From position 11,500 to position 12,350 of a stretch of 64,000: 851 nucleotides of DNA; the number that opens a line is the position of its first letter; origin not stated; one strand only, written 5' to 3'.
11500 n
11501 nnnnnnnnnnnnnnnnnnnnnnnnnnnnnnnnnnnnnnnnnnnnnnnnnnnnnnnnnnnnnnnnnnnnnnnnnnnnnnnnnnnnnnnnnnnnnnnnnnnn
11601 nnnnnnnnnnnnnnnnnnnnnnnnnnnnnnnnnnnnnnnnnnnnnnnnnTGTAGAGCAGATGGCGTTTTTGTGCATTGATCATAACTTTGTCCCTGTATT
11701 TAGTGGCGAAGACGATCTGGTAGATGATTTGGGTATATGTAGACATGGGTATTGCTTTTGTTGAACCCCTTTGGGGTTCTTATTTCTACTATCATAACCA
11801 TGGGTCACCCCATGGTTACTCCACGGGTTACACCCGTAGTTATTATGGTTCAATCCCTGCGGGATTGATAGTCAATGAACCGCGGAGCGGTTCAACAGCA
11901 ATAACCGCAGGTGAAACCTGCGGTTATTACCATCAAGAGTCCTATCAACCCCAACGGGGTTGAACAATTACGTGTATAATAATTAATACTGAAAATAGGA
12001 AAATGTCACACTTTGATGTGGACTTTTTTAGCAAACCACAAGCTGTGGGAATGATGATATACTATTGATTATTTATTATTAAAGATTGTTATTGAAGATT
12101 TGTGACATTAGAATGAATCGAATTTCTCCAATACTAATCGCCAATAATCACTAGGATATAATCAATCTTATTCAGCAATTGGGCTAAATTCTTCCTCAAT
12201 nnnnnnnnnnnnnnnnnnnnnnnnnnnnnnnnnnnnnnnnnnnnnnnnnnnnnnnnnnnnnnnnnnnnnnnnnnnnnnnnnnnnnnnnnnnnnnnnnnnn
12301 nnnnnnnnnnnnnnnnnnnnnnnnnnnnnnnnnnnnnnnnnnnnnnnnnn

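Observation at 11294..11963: RAYT-like Y1 transposase gene preceded by seven back-to-back AACC...GGTT hairpins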

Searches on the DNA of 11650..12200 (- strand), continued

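Call 57: search_with_rna_model(model_id=R1, sources=[L084, L085, L086, L087, L088, L089, L090, L091, L092, L093, L094, L095, L096, L097, L098, L099, L100, L101, L102, L103, L104, L105, L106, L107, L108, L109, L110, L111, L112, L113, L114, L115, L116, L117, L118, L119, L120, L121, L122, L123, L124, L125, L126, L127, L128, L129, L130, L131, L132, L133, L134, L135, L136, L137, L138, L139, L140, L141, L142, L143, L144, L145, L146, L147, L148, L149, L150, L151, L152, L153, L154, L155, L156, L157, L158, L159, L160, L161, L162, L163], max_evalue=0.001)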
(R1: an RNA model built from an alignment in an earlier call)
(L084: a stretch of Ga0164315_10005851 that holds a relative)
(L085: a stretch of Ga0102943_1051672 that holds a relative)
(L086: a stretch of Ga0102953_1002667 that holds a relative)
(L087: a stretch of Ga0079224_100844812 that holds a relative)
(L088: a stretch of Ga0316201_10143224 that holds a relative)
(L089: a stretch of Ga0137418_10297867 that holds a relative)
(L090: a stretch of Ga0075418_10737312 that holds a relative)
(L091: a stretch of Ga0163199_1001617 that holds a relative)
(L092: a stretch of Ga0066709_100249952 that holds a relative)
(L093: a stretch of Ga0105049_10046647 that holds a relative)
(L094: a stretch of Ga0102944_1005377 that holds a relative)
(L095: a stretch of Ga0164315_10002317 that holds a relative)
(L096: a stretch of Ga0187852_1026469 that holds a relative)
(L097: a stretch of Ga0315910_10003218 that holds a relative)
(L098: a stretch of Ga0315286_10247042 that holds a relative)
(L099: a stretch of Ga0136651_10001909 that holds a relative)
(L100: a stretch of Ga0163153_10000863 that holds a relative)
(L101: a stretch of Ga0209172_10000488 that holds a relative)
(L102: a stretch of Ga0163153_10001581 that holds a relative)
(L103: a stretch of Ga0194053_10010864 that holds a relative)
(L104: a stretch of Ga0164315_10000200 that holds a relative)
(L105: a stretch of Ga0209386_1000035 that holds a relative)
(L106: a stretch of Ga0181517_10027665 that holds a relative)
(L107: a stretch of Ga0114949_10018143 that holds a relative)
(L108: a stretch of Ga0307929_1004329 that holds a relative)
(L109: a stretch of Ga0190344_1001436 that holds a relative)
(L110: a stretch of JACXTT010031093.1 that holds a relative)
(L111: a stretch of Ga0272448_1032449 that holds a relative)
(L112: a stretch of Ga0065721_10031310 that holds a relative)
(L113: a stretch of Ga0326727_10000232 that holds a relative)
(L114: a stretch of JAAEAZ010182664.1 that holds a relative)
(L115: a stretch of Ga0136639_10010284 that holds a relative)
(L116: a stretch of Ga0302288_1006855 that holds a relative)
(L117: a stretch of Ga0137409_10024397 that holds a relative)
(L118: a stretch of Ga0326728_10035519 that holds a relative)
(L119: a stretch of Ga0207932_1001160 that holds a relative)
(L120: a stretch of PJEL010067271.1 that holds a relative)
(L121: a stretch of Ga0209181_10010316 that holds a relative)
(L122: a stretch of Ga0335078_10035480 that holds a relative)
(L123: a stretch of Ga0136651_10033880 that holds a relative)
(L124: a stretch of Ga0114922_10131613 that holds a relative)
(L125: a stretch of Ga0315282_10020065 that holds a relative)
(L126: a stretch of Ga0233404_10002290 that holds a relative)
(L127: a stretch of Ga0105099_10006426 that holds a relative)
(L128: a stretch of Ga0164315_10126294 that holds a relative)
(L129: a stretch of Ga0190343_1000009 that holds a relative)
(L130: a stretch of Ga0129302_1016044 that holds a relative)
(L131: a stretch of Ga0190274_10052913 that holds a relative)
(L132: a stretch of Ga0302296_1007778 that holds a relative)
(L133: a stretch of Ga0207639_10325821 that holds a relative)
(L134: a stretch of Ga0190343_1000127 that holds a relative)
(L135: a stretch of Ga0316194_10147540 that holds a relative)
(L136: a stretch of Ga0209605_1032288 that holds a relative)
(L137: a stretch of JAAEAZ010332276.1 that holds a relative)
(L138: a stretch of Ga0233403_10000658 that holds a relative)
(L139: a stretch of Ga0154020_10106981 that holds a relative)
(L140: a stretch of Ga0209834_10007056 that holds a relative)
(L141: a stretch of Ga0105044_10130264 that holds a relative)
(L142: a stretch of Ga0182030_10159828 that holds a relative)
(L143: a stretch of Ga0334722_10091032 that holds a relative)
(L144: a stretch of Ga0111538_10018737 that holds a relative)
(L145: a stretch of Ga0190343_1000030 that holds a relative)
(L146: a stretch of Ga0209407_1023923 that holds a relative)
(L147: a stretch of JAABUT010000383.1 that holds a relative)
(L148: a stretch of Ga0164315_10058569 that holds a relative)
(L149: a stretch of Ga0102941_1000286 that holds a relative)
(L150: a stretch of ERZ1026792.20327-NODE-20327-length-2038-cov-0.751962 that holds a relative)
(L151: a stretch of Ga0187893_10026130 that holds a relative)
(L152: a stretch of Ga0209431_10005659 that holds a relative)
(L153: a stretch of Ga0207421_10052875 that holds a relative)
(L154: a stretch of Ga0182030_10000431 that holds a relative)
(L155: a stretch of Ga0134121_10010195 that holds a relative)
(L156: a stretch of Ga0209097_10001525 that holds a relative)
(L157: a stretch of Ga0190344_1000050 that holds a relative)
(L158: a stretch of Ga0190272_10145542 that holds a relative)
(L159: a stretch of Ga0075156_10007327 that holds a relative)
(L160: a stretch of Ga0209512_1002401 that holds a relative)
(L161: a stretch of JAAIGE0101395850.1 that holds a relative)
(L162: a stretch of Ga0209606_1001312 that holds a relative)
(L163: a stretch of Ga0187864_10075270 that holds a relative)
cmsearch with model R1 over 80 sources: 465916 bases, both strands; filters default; matches with E-value up to 0.001: 141.
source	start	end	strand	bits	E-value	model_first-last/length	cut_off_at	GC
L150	1752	1865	+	95.2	2.4e-19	1-115/115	no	0.39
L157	3228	3342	-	94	4.9e-19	1-115/115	no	0.51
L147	1847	1961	-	90.9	2.6e-18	1-115/115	no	0.35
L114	8875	8990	+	89.1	6.8e-18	1-115/115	no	0.36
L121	6141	6255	+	87.8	1.4e-17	1-115/115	no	0.39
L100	6302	6416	+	87.5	1.6e-17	1-115/115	no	0.35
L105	1364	1480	+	86.9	2.2e-17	1-115/115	no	0.38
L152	8542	8656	+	86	3.7e-17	1-115/115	no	0.38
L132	344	459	-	85.8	4.1e-17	1-115/115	no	0.43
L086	2426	2543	+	85.7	4.3e-17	1-115/115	no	0.35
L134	1731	1846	+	85.1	5.9e-17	1-115/115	no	0.41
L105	1482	1595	-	84.7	7.2e-17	1-115/115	no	0.36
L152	8667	8783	-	84.4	8.5e-17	1-115/115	no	0.44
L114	8574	8689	-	84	1.1e-16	1-115/115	no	0.37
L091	11402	11517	+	83.1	1.7e-16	1-115/115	no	0.42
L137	1090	1205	+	83.1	1.8e-16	1-115/115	no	0.45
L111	12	125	-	82.9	1.9e-16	1-115/115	no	0.38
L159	606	719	+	82.9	1.9e-16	1-115/115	no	0.48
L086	2328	2442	-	81.9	3.3e-16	1-115/115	no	0.37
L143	1456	1571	+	81.8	3.6e-16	1-115/115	no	0.37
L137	5364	5479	+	81.1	5.1e-16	1-115/115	no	0.45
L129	652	768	+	80.1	8.6e-16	1-115/115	no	0.56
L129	517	633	+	80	9.4e-16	1-115/115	no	0.56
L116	3745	3859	-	78.8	1.8e-15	1-115/115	no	0.36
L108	6978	7105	+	78.3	2.3e-15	1-115/115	no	0.38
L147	1247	1361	+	78.1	2.5e-15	1-115/115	no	0.46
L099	1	89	+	77.6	3.4e-15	25-115/115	5'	0.46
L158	283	402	+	77.5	3.7e-15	1-115/115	no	0.46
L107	215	333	-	76.9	4.9e-15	1-115/115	no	0.39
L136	1774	1879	+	76.8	5.1e-15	1-115/115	no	0.48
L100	6852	6970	-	76.7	5.4e-15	1-115/115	no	0.36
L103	542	659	+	76.1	7.7e-15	1-115/115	no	0.38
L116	3623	3739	+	75.9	8.5e-15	1-115/115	no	0.41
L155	549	664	-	75.8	8.9e-15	1-115/115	no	0.43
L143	1203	1318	-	75.6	1e-14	1-115/115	no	0.45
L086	2989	3103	-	74.6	1.7e-14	1-115/115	no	0.41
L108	6721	6848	+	74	2.4e-14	1-115/115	no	0.4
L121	6262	6376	-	73.9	2.5e-14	1-115/115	no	0.52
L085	592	707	+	73.8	2.6e-14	1-115/115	no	0.42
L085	366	467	-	73.1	3.8e-14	1-115/115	no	0.38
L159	721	835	-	73.1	3.9e-14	1-115/115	no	0.51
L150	1498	1634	-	72.4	5.6e-14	1-115/115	no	0.42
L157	3369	3484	-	72.4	5.7e-14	1-115/115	no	0.47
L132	431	546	+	70.5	1.5e-13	1-115/115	no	0.42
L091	11314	11430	-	70.3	1.8e-13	1-115/115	no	0.45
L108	6491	6606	-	70.2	1.9e-13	1-115/115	no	0.39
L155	2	96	+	69.5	2.7e-13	22-115/115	no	0.4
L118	1227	1344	+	68.5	4.6e-13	1-115/115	no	0.55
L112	200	317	+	68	6e-13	1-115/115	no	0.5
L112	465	582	+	67.2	9.5e-13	1-115/115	no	0.51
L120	407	525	+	65.7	2.2e-12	1-115/115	no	0.47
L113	3549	3667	+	63.6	6.4e-12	1-115/115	no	0.56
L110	4744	4840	-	62.2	1.4e-11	1-115/115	no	0.32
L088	1943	2057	-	61.2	2.4e-11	1-115/115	no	0.39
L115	1185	1301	-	60.7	3.2e-11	1-115/115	no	0.42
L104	1890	1987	-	60.1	4.4e-11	1-115/115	no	0.4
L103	680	776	-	59.8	5.2e-11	22-115/115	no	0.48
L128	1875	1981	-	59.4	6.2e-11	1-115/115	no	0.37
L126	2580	2675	-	59.1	7.6e-11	1-115/115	no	0.4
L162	2366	2483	-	58.7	9.4e-11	1-115/115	no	0.44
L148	611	714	-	58.1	1.2e-10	1-115/115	no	0.42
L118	1361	1482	-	57.7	1.6e-10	1-115/115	no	0.55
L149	360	473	+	57.5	1.8e-10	1-115/115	no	0.42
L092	922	1047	+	57.3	2e-10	1-115/115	no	0.62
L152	8375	8458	-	56.7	2.7e-10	1-115/115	no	0.45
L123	1348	1458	+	56.6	2.9e-10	1-115/115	no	0.43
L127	1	111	-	55.5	5.3e-10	1-115/115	no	0.46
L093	403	537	+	55.1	6.5e-10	1-115/115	no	0.41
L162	2264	2379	+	54.8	7.5e-10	1-115/115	no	0.43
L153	2437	2530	+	54.6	8.7e-10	1-115/115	no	0.55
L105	11497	11610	-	54.2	1.1e-09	1-115/115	no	0.38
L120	157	275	-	53.9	1.2e-09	1-115/115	no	0.6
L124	1895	2011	-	53.9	1.2e-09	1-115/115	no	0.43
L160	1729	1854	+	53.7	1.4e-09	1-115/115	no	0.43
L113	3652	3774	-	53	2e-09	1-115/115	no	0.62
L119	3542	3674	+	52.7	2.4e-09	1-115/115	no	0.5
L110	4836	4929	+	52.5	2.6e-09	1-115/115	no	0.34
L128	1983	2072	+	52.5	2.7e-09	1-115/115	no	0.39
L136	1529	1657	+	52.1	3.2e-09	1-115/115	no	0.53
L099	4732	4822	-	52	3.5e-09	1-115/115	no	0.45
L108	6623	6733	-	51.6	4.3e-09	1-115/115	no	0.4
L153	2251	2344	+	51.3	5e-09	1-115/115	no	0.55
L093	1510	1646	+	50.5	7.9e-09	1-115/115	no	0.46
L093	1321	1458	-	49.7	1.2e-08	1-115/115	no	0.46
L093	6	142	-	49.7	1.2e-08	1-115/115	no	0.47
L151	6744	6877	-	49.6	1.3e-08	1-115/115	no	0.55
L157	2793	2931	+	49.4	1.4e-08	1-115/115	no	0.46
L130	1433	1529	+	49.3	1.5e-08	1-115/115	no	0.42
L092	1048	1188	-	48.7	2e-08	1-115/115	no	0.57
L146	397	512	+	48.6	2.2e-08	1-115/115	no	0.54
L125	130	251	+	48.5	2.3e-08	1-115/115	no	0.58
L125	268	386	-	47.7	3.5e-08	1-115/115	no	0.62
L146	2985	3101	+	46.3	7.5e-08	1-115/115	no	0.55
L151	6604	6732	+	46.1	8.6e-08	1-115/115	no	0.63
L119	4164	4289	-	45.6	1.1e-07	1-115/115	no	0.47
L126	2655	2731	+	45.4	1.2e-07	1-115/115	no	0.38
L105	11378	11492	+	45.4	1.2e-07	1-115/115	no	0.4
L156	5808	5906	+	45.2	1.3e-07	1-115/115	no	0.39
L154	10602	10731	+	45.2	1.4e-07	1-115/115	no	0.52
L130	1364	1461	-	45.2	1.4e-07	1-115/115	no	0.42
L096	2436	2560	+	45.1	1.5e-07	1-115/115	no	0.5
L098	1424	1539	-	45.1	1.5e-07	1-115/115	no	0.65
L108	6812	6927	-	45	1.5e-07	1-115/115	no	0.4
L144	4361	4488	-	44.3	2.3e-07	1-115/115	no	0.5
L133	512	636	-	44.2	2.4e-07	1-115/115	no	0.53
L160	1905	2034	-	43.5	3.5e-07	1-115/115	no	0.46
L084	5364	5482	-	43.3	3.8e-07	1-115/115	no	0.39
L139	2365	2490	-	42.6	5.6e-07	1-115/115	no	0.56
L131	2327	2445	-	42.6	5.7e-07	1-115/115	no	0.42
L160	2248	2377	-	42.2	7e-07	1-115/115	no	0.46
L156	5443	5538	+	42.1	7.2e-07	1-115/115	no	0.34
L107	1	61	+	41.9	8.1e-07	55-115/115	5'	0.38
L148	743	844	+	40.9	1.4e-06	1-115/115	no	0.44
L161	1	95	-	40.4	1.9e-06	1-96/115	3'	0.52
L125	9195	9311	-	40.3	1.9e-06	1-115/115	no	0.57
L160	2664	2793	-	40.2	2.1e-06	1-115/115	no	0.45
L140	4265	4358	-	38.5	5e-06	1-115/115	no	0.37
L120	603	721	-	38.1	6.2e-06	1-115/115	no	0.59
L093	208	366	-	37.3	9.8e-06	1-115/115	no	0.39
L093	1098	1230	-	37.1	1.1e-05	1-115/115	no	0.46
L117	5747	5882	-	36.6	1.4e-05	1-115/115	no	0.53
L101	936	1037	+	36.2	1.8e-05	1-115/115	no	0.56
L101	1045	1158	-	36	1.9e-05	1-115/115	no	0.6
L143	1359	1492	-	35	3.4e-05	1-115/115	no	0.42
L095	2748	2834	-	34.9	3.6e-05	1-115/115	no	0.36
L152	8344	8438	+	34.9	3.6e-05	1-115/115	no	0.45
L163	1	97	+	33.2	9.1e-05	28-115/115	5'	0.52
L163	104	252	-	32.8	0.00011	1-115/115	no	0.56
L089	1197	1322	+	32.7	0.00012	1-115/115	no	0.58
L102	2324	2451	+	32.4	0.00014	1-115/115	no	0.53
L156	5552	5682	-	32.4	0.00014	1-115/115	no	0.31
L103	893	1011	-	32.2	0.00015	1-115/115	no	0.4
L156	5626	5720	+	31.9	0.00018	1-115/115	no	0.38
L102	1052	1179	+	31.7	0.00021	1-115/115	no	0.56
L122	2120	2257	-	31.4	0.00024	1-115/115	no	0.61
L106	722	842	+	31.3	0.00026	1-115/115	no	0.53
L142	694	825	-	30.4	0.00041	1-115/115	no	0.61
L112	1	52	+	30.1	0.00048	66-115/115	5'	0.4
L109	1622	1789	-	29.8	0.00056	1-115/115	no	0.45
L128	1631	1728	-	29.3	0.00073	1-115/115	no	0.39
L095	13283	13365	-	28.8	0.00099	1-115/115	no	0.4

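Call 71: search_rna_families(source=window, start=11650, end=12200, threshold=evalue, max_evalue=5)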
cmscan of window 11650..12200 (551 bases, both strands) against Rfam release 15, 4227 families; matches with E-value up to 5: 7.
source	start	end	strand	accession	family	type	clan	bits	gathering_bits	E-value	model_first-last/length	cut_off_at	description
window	11738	11814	-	RF03095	RAGATH-17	Gene; sRNA;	-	27.4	102.3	0.23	1-96/96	no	RAGATH-17 RNA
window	12080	12180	+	RF01465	rli31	Gene; sRNA;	-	23.3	80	0.26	1-115/115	no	Listeria sRNA rli31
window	11786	11851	-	RF00892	mir-551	Gene; miRNA;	-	21.5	51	0.033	1-74/74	no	mir-551 microRNA precursor family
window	12084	12149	+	RF00152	SNORD79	Gene; snRNA; snoRNA; CD-box;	CL00069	17.9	47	4.7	1-83/83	no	Small nucleolar RNA SNORD79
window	12076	12165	+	RF00804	mir-240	Gene; miRNA;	-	17.8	67.5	1.7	1-99/99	no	mir-240 microRNA precursor family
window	11935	12055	-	RF01456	VrrA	Gene; antisense;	-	17.7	50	1.8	1-140/140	no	Vibrio regulatory RNA of OmpA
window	11867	11924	-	RF02763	IsrM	Gene; sRNA;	-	8.9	376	4.7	1-329/329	no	IsrM sRNA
